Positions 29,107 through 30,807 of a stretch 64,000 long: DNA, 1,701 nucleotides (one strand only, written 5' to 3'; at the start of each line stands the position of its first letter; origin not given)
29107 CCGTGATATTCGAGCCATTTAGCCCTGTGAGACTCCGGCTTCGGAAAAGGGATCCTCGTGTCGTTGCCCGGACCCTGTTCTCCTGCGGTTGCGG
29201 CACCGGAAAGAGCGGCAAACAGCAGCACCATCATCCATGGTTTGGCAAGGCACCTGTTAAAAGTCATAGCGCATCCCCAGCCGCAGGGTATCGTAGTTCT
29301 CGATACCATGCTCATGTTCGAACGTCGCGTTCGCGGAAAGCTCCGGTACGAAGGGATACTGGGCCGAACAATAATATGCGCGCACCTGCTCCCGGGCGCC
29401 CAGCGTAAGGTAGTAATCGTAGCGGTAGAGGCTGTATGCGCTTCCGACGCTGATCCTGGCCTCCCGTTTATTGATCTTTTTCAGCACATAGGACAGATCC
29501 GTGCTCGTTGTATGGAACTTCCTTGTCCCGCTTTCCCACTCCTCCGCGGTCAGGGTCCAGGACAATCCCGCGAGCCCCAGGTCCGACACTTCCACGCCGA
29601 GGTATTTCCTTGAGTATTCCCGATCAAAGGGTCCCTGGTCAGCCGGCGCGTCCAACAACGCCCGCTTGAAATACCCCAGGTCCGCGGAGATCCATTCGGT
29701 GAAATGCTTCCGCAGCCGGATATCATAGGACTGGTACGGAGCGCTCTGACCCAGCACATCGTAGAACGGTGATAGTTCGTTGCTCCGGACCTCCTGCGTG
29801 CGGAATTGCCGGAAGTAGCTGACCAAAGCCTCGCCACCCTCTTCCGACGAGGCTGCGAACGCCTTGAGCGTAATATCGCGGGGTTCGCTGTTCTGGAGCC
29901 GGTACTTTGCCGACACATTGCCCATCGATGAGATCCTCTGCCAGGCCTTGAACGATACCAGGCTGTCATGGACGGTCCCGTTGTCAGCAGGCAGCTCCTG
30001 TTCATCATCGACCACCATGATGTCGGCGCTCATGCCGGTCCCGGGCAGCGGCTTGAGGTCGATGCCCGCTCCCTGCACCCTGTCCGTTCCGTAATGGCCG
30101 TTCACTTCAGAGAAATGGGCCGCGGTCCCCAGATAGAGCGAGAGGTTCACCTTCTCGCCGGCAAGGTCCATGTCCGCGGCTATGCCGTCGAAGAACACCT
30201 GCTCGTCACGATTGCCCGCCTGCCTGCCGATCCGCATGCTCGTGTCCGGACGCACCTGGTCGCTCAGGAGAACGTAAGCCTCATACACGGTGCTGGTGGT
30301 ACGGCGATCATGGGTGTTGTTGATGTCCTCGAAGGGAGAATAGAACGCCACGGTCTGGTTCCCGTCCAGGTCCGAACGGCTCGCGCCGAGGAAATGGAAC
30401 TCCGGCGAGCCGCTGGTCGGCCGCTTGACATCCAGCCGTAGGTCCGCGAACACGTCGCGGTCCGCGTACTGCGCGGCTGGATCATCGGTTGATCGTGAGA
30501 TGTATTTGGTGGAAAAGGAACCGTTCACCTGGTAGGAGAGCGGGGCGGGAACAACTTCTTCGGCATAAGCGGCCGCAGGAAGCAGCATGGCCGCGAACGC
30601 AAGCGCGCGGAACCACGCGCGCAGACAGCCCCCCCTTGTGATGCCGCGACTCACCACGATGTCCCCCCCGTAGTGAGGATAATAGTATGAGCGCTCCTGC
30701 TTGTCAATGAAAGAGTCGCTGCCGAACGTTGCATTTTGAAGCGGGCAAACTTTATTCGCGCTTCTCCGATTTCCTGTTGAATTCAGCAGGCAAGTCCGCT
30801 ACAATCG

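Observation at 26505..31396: Porin-cytochrome (ombB-omaB-omcB-like) extracellular electron-transfer conduit with an extra divergent heptaheme cytochrome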

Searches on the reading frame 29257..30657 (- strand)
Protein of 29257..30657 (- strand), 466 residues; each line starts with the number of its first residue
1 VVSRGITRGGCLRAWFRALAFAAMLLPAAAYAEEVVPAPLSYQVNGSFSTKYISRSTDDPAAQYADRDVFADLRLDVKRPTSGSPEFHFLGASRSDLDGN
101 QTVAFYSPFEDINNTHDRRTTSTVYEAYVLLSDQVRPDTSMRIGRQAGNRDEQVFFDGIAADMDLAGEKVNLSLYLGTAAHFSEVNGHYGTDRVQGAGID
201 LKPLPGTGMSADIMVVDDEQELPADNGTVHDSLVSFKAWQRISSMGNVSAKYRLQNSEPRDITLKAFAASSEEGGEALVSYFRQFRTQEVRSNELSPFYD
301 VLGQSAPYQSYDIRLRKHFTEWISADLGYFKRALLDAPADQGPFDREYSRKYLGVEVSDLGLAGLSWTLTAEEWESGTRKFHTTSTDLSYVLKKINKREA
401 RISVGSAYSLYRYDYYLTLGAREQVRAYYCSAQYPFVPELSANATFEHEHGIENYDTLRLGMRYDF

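Call 4: search_protein_families(library=pfam, proteins=[window:29257-30657:-], max_evalue=0.1)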
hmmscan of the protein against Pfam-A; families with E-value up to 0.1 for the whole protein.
window:29257-30657:- (466 aa): 0 families

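Call 5: search_protein_families(library=ncbifam, proteins=[window:29257-30657:-], max_evalue=0.1)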
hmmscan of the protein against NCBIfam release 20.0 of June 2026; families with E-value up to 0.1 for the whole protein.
window:29257-30657:- (466 aa): 0 families

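Call 6: find_homologous_proteins(query=window:29257-30657:-)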
Query window:29257-30657:- (466 aa): 133 proteins with E <= 0.001 among 8000 candidates; the best 120 are listed.
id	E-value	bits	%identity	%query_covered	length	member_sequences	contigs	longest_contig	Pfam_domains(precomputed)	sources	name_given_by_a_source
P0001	0.0e+0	1055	100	100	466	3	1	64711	-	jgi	-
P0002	2.3e-182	625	60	99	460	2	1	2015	-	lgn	-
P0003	1.0e-143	498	52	100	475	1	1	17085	-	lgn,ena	-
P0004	8.3e-142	492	52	100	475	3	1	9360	-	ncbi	-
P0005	6.8e-141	489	53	91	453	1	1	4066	-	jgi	jgi:hypothetical protein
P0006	1.4e-140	488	54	91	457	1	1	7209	-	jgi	jgi:hypothetical protein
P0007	2.1e-140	487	54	91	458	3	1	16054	-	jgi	jgi:hypothetical protein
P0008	2.6e-140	487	53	92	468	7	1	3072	-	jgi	-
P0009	3.3e-140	486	52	92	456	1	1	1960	-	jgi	jgi:hypothetical protein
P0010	1.0e-139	485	52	92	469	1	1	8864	-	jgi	jgi:hypothetical protein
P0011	3.1e-139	483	51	95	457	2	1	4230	-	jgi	jgi:hypothetical protein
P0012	6.6e-138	479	50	97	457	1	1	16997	-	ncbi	-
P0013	5.8e-137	476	49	99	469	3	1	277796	-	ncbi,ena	-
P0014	8.4e-137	475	51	91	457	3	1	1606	-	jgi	jgi:hypothetical protein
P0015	1.5e-136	474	49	98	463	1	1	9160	-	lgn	-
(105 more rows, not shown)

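Call 9: find_related_loci(query=A1, collection=genome_contigs, flank=8000)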
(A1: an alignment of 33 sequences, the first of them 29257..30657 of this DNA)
Query A1 (466 aa) in genome_contigs; peptide patterns used: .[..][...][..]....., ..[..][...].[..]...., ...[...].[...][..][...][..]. (x = any residue, [..] = any of these).
103 stretches matched a pattern; 75 encode a relative of the query (tblastn E <= 1e-3); 73 distinct loci.
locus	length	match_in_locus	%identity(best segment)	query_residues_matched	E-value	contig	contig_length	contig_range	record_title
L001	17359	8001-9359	52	18-466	1e-145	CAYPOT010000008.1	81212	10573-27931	MAG TPA_asm: uncultured Nitrospiraceae bacterium isolate ERP113451_co1_289 genome assembly, contig: NODE_180_length_8121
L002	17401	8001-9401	49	7-466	3e-144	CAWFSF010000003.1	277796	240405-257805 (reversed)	MAG: Nitrospirota bacterium isolate MFD00905.bin.2.216 genome assembly, contig: contig_29257, whole genome shotgun seque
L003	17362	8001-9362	50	11-466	2e-138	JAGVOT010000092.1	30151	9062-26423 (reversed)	MAG: Nitrospirae bacterium isolate DeMMO3_8 c_000000015993, whole genome shotgun sequence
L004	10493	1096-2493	49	8-466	4e-137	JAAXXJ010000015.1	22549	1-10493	MAG: Nitrospirae bacterium isolate W9_Combined_metabat2_096 W9_Combined_metabat2_096_NODE_1226, whole genome shotgun seq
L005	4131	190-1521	49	22-466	6e-134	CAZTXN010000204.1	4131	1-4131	MAG TPA_asm: uncultured Nitrospiraceae bacterium isolate SRP257756_co1_120 genome assembly, contig: NODE_20841_length_41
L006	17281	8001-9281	47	37-466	3e-130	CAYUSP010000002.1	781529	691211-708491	MAG TPA_asm: uncultured Nitrospiraceae bacterium isolate SRP302447_co2_114 genome assembly, contig: NODE_15_length_78152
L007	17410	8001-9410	50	4-466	2e-148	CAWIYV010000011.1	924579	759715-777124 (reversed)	MAG: Nitrospirota bacterium isolate MFD05942.bin.1.431 genome assembly, contig: contig_39940, whole genome shotgun seque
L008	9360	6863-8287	52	2-466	3e-148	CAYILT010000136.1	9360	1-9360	MAG TPA_asm: uncultured Nitrospiraceae bacterium isolate ERP119705_co22_392 genome assembly, contig: NODE_5787_length_93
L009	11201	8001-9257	44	44-466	4e-106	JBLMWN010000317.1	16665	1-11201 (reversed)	MAG: Betaproteobacteria bacterium isolate MAG281 PRJNA957066_bin7_renamed_366, whole genome shotgun sequence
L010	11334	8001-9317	43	26-466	8e-106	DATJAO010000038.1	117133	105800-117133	MAG TPA_asm: Nitrospirota bacterium isolate SMAG_U15329 k141_4956832, whole genome shotgun sequence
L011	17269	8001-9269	45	42-466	7e-106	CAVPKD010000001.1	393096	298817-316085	MAG: Nitrospirota bacterium isolate MFD10007.bin.2.19 genome assembly, contig: contig_16647, whole genome shotgun sequen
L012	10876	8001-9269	45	42-466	2e-105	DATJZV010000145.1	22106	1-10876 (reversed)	MAG TPA_asm: Nitrospirota bacterium isolate SMAG_U15187 k141_3081040, whole genome shotgun sequence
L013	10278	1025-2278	44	44-466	3e-101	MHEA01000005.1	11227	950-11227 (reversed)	MAG: Nitrospirae bacterium GWC2_57_9 gwc2_scaffold_10599, whole genome shotgun sequence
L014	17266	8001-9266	42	42-466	1e-99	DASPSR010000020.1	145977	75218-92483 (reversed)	MAG TPA_asm: Nitrospirota bacterium isolate SMAG_U12256 k141_319937, whole genome shotgun sequence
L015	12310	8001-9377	40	14-466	4e-98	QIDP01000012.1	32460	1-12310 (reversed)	MAG: Nitrospirae bacterium isolate SZUA-224 Ga0063294_10000630, whole genome shotgun sequence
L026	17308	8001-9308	39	27-466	1e-86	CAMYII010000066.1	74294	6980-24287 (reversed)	MAG: Acidiferrobacterales bacterium isolate ES_Gamma_002 genome assembly, contig: scaffold_343, whole genome shotgun seq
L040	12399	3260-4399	26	19-415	2e-29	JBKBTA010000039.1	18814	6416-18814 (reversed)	MAG: Candidatus Brocadia sp. isolate 21I_052.bin.35 NODE_39_length_18814_cov_4.908150, whole genome shotgun sequence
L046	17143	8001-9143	25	19-415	2e-27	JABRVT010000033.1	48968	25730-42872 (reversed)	MAG: Candidatus Brocadia sp. isolate MAG-01r c_000000000213, whole genome shotgun sequence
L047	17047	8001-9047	26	44-415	5e-27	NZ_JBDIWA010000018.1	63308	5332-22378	MAG: Candidatus Kuenenia sp. isolate Bin_40 NODE_272_length_63308_cov_16.344961, whole genome shotgun sequence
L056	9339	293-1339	25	44-415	3e-24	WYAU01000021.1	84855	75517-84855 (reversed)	MAG: Candidatus Brocadia sp. isolate AMX1 k127_133408, whole genome shotgun sequence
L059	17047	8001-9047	25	44-415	3e-23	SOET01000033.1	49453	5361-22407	MAG: Candidatus Kuenenia hertensis isolate YC6 NODE_1980_length_49453_cov_252.770578, whole genome shotgun sequence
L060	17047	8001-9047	25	44-415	1e-22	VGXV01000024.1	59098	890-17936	MAG: Planctomycetota bacterium isolate K_DeepCast_100m_m2_328 K_DeepCast_100m_m2_328_Ga0194127_10000568, whole genome sh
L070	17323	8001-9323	25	11-452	1e-13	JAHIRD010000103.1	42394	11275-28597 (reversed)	MAG: Proteobacteria bacterium isolate MM_PC_MetaG.mb.113 MM_PC_MetaG.mb.113_k141_1011976, whole genome shotgun sequence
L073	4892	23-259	46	387-466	4e-9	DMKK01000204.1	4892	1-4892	MAG TPA_asm: Gammaproteobacteria bacterium isolate UBA9214 contig_35445, whole genome shotgun sequence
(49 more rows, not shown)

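Call 13: search_solved_structures(query=A1, max_evalue=10)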
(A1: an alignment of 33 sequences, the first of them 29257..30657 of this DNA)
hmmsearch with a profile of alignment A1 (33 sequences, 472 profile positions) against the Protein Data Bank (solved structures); distinct sequences matched with E-value up to 10: 1.
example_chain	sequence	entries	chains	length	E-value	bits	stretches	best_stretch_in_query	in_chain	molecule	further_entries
6j66_A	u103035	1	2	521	0.71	11.5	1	235-294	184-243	Chondroitin sulfate/dermatan sulfate 4-O-endosulfatase protein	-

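Call 26: predict_structure(alignment_id=A1)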
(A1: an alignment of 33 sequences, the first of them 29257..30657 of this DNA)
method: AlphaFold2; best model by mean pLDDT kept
length: 466 residues; sequences in the alignment: 33
mean_pLDDT: 79.0   pTM: 0.72
mean pLDDT of the five models: 79.0, 78.1, 76.5, 72.3, 72.1
residues with pLDDT >= 90: 185; 70-90: 144; 50-70: 89; < 50: 48
segments of 3 or more residues with pLDDT < 50: 1-7, 26-38, 110-112, 180-189, 222-224, 293-298, 415-417
pLDDT, mean of each block of 10 residues (from residue 1): 44 76 57 45 93 85 83 91 85 82 52 64 84 74 73 65 75 61 43 75 88 75 57 90 94 92 96 92 88 44 82 96 96 82 80 96 96 89 95 94 89 55 81 96 95 85 97
secondary structure, 60 per line:
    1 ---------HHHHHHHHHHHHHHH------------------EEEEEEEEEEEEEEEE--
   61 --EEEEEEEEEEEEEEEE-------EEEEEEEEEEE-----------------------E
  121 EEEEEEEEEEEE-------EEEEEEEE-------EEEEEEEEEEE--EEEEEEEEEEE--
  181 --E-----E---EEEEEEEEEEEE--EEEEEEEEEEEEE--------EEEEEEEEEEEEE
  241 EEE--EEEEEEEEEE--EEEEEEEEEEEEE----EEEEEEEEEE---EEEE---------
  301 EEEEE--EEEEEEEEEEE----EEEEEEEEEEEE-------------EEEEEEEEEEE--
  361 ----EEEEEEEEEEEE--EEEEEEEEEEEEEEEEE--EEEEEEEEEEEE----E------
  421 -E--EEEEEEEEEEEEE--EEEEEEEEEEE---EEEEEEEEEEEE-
elements in order: H10-24 E43-58 E63-78 E86-96 E120-132 E140-147 E155-165 E168-178 E193-204 E207-219 E228-243 E246-255 E258-270 E275-284 E288-291 E301-305 E308-318 E323-334 E348-358 E365-376 E379-395 E398-409 E425-437 E440-450 E454-465

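Call 38: search_protein_representatives(alignment_id=A1)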
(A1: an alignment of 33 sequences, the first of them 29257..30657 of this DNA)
Query: 33 sequences, 472 profile positions. Proteins with E-value up to 0.001 (for the whole library): 744; up to 1e-10: 621; up to 1e-30: 347. The best 150 are listed.
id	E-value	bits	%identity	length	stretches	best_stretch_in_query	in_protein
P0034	5.1e-210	714.3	-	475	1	2-472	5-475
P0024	2.6e-200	682.3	-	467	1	16-472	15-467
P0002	8.6e-179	611.4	-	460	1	11-472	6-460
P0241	3.4e-168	576.4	-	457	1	18-472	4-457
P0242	1.6e-167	574.2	-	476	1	43-472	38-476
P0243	4.4e-153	526.6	-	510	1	35-472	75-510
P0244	3.9e-152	523.5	-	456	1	6-472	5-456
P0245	4.2e-148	510.2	-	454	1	38-472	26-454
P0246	4.0e-145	500.3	-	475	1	19-472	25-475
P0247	1.1e-144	498.9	-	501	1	33-472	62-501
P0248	5.6e-144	496.6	-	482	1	13-472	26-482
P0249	1.0e-142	492.4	-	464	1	16-472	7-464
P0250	1.3e-139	482.1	-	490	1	11-472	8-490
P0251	2.3e-138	478.1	-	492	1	5-472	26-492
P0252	4.1e-132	457.5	-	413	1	55-472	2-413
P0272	4.5e-71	256.2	-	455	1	18-471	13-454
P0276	6.3e-68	245.8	-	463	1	40-472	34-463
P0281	1.1e-66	241.7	-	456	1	40-472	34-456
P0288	4.8e-64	233.0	-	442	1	26-472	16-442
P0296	1.3e-62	228.3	-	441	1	37-472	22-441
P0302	1.6e-61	224.7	-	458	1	16-472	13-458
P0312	2.4e-60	220.8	-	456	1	12-472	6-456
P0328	1.2e-58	215.2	-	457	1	40-471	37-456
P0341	1.1e-56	208.7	-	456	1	46-472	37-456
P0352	2.0e-55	204.6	-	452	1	42-472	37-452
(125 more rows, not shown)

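Call 40: list_cluster_members(proteins=[P0272, P0276, P0281, P0288, P0296, P0302, P0312, P0328, P0341, P0352])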
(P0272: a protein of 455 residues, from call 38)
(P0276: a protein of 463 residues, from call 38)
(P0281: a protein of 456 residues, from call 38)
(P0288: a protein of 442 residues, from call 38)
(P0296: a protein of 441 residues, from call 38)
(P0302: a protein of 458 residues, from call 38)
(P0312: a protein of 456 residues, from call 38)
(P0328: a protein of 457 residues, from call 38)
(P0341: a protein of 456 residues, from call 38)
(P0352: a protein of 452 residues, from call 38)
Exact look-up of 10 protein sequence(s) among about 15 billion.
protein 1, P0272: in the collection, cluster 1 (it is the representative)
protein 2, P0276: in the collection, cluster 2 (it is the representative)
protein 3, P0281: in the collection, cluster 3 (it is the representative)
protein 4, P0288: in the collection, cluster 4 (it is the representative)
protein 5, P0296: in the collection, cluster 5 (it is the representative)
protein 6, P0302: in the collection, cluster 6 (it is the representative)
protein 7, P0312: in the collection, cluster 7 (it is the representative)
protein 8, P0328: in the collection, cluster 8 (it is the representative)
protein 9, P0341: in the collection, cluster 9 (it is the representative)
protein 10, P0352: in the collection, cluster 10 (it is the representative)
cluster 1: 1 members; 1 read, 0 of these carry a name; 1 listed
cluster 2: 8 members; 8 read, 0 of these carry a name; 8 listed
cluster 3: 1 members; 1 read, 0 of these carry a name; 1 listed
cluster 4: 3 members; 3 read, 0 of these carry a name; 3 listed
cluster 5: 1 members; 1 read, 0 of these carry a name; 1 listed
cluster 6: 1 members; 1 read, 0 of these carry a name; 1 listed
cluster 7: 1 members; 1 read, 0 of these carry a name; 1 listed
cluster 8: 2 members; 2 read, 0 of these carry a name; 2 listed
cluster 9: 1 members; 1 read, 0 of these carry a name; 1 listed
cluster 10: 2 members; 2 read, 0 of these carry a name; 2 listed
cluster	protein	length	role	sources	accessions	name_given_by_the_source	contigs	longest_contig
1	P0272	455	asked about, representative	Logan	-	-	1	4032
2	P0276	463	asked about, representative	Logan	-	-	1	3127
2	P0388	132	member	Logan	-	-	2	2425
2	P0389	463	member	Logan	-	-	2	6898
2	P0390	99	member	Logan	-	-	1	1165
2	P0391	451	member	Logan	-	-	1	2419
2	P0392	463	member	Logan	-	-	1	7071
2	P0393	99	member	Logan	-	-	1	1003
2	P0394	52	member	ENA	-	-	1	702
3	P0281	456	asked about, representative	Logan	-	-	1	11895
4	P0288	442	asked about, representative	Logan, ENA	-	-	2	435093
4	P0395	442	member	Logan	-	-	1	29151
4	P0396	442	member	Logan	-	-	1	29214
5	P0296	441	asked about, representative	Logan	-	-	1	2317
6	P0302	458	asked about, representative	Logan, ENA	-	-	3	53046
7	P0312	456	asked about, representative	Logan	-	-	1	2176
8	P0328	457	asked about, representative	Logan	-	-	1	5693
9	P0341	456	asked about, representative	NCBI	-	-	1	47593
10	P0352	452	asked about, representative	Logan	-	-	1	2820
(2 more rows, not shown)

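Call 63: find_homologous_proteins(query=L070:7956-9350:+, max_evalue=0.001)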
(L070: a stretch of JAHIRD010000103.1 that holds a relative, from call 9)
Query L070:7956-9350:+ (464 aa): 29 proteins with E <= 0.001 among 3826 candidates.
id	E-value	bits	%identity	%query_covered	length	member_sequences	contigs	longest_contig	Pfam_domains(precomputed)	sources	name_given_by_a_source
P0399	2.0e-273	925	100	88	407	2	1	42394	-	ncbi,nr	ncbi:MAG: hypothetical protein KKD44_14035 [Proteobacteria bacterium]|nr:hypothetical protein [Pseud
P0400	1.4e-158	547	56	98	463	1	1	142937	-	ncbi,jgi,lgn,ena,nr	ncbi:MAG: hypothetical protein KJ737_01465 [Proteobacteria bacterium]|nr:hypothetical protein [Pseud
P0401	6.5e-152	525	55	96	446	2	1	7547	-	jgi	jgi:opacity protein-like surface antigen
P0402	7.2e-122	426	44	91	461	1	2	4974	-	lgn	-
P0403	2.3e-85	305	36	100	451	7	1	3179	-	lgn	-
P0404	8.4e-78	280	35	97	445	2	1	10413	-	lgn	-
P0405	4.6e-52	196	30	98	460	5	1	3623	-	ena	-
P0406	5.3e-52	195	33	89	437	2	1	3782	-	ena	-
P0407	4.0e-51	193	31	84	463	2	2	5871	-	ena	-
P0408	4.9e-51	192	32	81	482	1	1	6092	-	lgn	-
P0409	9.4e-51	191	31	96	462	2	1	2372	-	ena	-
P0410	3.0e-50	190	31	97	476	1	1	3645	-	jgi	jgi:hypothetical protein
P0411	4.2e-50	189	30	97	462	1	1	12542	-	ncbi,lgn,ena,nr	ncbi:MAG: hypothetical protein HWN68_10445 [Desulfobacterales bacterium]|nr:hypothetical protein [De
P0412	4.8e-50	189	32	84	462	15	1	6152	-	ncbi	-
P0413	5.2e-50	189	32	89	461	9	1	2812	-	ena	-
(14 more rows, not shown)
